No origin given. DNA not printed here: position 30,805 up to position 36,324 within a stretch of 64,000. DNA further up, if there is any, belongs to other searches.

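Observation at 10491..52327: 41.8-kb island inserted into the Walker A codons of the Tad pilus ATPase: a potentially reversible pilus switch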

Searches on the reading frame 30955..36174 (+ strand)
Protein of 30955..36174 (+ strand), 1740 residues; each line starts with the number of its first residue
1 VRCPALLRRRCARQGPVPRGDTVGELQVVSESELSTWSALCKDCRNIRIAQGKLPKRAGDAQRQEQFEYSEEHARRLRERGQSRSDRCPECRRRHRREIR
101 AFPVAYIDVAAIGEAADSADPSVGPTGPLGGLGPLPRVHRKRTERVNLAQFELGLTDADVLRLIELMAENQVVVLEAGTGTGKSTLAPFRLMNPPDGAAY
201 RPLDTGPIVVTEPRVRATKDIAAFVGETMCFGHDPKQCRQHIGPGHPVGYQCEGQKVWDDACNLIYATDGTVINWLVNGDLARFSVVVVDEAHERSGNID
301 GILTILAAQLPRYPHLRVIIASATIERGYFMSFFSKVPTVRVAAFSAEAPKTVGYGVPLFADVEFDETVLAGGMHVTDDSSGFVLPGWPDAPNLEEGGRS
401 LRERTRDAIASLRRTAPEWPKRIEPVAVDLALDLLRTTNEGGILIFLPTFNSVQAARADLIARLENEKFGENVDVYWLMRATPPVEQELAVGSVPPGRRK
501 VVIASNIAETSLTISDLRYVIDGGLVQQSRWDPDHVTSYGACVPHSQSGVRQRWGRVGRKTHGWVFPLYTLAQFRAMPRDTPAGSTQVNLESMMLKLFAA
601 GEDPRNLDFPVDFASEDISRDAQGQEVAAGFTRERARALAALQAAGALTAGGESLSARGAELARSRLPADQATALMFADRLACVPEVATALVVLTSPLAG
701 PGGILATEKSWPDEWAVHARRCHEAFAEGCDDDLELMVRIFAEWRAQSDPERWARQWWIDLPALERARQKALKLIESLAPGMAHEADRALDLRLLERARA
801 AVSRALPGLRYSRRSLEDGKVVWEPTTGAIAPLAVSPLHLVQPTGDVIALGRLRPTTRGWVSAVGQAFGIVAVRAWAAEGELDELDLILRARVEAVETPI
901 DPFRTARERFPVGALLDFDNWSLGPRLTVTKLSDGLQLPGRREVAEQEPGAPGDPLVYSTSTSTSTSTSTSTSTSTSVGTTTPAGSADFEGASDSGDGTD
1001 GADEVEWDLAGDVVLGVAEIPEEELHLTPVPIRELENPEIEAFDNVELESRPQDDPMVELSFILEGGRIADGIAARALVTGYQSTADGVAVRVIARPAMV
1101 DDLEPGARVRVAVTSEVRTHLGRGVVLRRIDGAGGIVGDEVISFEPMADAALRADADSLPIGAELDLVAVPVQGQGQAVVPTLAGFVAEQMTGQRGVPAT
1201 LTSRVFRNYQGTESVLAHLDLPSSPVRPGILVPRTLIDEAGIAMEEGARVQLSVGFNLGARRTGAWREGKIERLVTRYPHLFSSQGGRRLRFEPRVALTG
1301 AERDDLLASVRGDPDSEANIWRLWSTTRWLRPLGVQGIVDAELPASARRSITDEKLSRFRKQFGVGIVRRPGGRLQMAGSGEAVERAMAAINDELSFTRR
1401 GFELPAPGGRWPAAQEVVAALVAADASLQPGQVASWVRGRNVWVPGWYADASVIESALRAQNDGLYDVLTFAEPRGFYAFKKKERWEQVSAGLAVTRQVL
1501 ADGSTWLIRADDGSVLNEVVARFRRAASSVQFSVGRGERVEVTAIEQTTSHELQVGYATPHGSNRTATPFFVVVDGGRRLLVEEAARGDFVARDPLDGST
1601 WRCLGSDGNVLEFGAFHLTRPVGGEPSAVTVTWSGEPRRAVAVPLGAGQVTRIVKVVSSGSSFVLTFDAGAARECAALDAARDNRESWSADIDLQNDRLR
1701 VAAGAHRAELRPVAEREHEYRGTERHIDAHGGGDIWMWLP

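Call 13: search_protein_families(library=pfam, max_evalue=0.01, proteins=[window:30955-36174:+])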
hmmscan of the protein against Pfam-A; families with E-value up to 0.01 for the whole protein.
window:30955-36174:+ (1740 aa): 2 families
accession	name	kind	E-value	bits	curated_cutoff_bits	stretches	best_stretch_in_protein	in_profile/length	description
PF00270.35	DEAD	-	5.9e-09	36.3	26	1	164-326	8-161/167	DEAD/DEAH box helicase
PF00271.37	Helicase_C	-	9.8e-09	35.9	23.5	1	430-560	5-109/110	Helicase conserved C-terminal domain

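Call 14: search_protein_families(library=padloc, max_evalue=0.001, proteins=[window:30955-36174:+])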
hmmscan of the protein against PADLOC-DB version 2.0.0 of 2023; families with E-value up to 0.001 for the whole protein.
window:30955-36174:+ (1740 aa): 0 families
